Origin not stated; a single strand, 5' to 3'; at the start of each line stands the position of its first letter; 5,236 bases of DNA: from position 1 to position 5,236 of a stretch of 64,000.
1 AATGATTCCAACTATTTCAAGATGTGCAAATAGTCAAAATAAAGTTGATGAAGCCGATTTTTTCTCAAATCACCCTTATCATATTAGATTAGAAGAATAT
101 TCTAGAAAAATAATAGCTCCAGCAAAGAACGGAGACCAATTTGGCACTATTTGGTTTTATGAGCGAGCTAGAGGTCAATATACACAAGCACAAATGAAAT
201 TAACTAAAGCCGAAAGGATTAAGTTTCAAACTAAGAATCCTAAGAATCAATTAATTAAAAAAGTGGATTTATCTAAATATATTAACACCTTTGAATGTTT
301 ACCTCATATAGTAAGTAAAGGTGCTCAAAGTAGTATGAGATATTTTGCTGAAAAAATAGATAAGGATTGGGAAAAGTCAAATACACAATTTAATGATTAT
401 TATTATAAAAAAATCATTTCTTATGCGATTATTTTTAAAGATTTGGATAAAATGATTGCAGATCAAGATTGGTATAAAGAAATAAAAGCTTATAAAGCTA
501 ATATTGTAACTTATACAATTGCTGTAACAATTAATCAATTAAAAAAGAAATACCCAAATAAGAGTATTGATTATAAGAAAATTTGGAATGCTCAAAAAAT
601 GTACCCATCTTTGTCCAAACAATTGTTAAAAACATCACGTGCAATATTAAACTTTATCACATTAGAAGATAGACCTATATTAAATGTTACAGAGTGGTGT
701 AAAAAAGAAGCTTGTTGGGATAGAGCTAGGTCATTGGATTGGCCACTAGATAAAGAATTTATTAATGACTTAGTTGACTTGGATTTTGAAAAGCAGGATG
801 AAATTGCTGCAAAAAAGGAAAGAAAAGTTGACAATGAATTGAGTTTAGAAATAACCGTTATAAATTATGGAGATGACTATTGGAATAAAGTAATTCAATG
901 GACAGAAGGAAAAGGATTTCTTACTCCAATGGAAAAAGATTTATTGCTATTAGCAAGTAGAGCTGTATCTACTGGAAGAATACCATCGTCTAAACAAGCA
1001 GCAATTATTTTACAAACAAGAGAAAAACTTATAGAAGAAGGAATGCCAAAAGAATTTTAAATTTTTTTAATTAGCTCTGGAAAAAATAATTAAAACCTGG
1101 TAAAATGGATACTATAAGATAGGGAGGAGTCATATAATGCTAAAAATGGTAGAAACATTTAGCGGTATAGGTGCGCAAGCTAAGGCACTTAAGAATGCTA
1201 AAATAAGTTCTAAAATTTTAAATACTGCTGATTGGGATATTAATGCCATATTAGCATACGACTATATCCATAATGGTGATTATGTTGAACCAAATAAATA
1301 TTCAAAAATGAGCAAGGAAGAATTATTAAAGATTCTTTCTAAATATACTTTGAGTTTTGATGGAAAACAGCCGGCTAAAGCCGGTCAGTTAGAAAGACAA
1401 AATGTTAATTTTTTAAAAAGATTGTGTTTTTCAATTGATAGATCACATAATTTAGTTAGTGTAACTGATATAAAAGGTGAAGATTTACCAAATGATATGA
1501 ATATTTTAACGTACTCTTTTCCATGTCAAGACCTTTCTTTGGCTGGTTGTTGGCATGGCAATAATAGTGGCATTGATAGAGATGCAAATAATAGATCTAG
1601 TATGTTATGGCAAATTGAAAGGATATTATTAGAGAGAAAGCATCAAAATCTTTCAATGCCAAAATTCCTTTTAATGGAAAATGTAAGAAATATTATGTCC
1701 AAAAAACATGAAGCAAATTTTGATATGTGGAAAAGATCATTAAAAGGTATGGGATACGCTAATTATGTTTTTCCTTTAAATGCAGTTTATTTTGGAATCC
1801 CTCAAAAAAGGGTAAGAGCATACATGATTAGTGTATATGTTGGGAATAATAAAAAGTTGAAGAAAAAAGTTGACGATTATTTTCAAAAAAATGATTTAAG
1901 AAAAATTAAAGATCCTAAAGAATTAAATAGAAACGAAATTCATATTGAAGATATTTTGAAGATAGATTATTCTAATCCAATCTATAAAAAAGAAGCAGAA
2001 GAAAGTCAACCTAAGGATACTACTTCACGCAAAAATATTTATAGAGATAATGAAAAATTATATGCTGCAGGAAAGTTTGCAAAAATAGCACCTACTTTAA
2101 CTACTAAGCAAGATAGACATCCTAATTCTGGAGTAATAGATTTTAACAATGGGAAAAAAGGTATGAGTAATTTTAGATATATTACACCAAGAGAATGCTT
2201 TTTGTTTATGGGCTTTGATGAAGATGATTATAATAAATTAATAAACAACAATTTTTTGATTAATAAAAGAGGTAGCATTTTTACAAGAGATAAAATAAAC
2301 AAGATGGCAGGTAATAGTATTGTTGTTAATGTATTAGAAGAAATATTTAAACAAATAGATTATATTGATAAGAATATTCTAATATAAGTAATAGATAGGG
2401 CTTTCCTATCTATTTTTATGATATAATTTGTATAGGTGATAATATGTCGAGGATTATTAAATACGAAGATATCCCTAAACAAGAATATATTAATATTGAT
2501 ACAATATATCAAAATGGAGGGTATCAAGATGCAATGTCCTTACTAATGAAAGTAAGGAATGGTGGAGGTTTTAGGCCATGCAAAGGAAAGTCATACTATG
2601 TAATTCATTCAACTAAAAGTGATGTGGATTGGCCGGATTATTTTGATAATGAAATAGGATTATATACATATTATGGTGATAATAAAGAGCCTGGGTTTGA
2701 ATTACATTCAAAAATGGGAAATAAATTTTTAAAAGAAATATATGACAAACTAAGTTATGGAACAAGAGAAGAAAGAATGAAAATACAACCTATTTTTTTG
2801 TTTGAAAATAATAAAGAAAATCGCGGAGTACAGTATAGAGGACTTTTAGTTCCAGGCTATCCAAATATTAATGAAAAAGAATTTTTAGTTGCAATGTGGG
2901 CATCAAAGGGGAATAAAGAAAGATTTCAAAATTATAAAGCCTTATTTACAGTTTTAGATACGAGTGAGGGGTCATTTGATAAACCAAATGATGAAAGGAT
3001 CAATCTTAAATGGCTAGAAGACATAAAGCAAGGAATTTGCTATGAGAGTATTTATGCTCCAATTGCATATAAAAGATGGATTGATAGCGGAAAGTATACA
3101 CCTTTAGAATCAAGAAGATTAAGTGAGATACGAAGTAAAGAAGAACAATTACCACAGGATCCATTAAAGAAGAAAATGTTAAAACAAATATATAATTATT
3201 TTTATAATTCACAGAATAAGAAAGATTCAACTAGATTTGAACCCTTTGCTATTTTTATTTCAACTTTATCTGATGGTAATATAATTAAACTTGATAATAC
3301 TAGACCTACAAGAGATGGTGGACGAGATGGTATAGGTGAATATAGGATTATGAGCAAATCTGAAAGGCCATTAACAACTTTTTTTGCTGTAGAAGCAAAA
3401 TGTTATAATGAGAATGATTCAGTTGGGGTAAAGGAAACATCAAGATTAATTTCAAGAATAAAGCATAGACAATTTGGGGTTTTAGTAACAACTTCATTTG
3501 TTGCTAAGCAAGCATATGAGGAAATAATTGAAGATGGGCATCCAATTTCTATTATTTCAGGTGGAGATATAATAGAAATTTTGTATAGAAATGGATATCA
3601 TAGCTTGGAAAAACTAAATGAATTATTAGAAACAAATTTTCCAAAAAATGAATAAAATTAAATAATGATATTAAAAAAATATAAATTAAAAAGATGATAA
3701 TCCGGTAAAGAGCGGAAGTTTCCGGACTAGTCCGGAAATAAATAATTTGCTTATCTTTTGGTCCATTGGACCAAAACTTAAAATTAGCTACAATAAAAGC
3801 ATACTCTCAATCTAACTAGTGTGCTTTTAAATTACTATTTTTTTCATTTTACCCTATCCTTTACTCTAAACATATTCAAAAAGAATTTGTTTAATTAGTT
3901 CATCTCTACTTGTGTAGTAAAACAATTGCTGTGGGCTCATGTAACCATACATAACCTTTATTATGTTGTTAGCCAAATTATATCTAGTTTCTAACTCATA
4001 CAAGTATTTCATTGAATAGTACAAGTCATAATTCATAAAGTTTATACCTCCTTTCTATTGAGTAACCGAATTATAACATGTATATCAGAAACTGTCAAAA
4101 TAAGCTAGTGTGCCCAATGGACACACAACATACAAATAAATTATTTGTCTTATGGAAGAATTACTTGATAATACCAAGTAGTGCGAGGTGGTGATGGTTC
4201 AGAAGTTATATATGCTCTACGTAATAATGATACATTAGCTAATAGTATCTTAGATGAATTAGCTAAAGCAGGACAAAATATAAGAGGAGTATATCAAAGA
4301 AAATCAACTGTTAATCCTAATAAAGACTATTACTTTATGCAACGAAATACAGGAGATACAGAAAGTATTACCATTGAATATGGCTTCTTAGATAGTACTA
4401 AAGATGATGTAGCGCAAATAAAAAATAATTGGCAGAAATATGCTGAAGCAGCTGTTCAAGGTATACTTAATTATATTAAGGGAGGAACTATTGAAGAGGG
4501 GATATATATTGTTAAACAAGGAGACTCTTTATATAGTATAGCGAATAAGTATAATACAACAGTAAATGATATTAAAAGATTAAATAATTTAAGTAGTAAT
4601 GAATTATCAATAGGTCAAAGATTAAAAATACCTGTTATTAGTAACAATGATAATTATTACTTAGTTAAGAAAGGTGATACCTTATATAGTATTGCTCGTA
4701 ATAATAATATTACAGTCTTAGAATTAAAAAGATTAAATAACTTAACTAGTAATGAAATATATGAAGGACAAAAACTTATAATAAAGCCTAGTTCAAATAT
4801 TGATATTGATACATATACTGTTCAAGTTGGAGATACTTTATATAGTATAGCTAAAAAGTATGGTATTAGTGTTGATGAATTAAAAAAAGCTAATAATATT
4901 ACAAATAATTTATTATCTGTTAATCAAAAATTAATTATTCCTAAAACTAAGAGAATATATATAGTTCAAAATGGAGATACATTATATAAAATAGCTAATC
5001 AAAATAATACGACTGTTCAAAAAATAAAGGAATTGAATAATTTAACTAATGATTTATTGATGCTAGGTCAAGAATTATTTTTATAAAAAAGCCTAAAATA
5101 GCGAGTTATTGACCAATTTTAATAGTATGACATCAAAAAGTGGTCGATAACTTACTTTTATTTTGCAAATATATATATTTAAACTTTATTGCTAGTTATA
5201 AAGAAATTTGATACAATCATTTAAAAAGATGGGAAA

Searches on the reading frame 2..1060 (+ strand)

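Call 32: search_protein_families(library=pfam, proteins=[window:2-1060:+], max_evalue=0.0001)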
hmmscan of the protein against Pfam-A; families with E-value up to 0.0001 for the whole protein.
window:2-1060:+ (352 aa): 1 family
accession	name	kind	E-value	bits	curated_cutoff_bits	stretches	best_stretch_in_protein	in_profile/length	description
PF10592.14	AIPR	-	5.3e-52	177.8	25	1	1-219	103-304/308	AIPR protein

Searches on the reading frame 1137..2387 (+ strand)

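Call 32: search_protein_families(library=pfam, proteins=[window:1137-2387:+], max_evalue=0.0001)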
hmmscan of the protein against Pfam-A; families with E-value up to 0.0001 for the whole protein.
window:1137-2387:+ (416 aa): 1 family
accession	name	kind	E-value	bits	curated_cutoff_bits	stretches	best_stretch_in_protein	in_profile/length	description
PF00145.23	DNA_methylase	-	3e-47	162.1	22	1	103-407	44-322/324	C-5 cytosine-specific DNA methylase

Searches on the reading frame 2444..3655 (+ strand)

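Call 32: search_protein_families(library=pfam, proteins=[window:2444-3655:+], max_evalue=0.0001)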
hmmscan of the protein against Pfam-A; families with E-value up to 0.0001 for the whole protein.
window:2444-3655:+ (403 aa): 2 families
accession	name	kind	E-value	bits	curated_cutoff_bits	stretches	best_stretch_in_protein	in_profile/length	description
PF18062.7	RE_AspBHI_N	-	3.7e-44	150.9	27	1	27-217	5-185/185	Restriction endonuclease AspBHI N-terminal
PF04471.18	Mrr_cat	-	1.4e-11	45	21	1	282-379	24-114/115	Restriction endonuclease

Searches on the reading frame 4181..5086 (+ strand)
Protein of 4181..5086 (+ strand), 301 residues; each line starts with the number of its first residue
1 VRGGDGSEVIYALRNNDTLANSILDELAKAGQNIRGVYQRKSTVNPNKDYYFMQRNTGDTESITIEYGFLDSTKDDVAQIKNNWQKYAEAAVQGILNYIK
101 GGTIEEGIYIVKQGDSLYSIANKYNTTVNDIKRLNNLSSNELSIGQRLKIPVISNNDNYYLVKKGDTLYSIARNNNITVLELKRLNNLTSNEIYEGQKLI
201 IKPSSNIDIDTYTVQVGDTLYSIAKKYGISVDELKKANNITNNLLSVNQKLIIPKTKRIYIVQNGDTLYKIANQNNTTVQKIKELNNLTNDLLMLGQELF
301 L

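Call 32: search_protein_families(library=pfam, proteins=[window:4181-5086:+], max_evalue=0.0001)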
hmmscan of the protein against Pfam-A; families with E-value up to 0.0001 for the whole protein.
window:4181-5086:+ (301 aa): 8 families
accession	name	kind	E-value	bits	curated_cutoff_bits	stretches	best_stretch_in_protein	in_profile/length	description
PF01476.26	LysM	-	1.3e-65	217.6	20.9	4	109-151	1-43/43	LysM domain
PF23473.1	LysM3_LYK4_5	-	2.5e-19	69.5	29.3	0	211-244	4-37/48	LYK4/5 LysM3 domain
PF23472.1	LysM2_CERK1_LYK3_4_5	-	1.3e-13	51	27.4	0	109-152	8-55/56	LYK3/4/5 LysM2 domain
PF23446.1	LysM1_NFP_LYK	-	6e-11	43.5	36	0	218-254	16-54/60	NFP/LYK LysM1 domain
PF23577.1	LysM_RLK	-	2.7e-09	37.4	27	0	211-234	2-25/44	LysM domain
PF22310.2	NMB0315_dom_I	-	7.4e-09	36.3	27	0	111-143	8-40/83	NMB0315-like, domain I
PF23462.1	LysM3_NFP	-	1.3e-07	32.5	28.1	0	211-254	4-47/48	NFP LysM3 domain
PF04225.17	LysM_OapA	-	2.7e-07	31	22.3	0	159-189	4-34/85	Opacity-associated protein A LysM-like domain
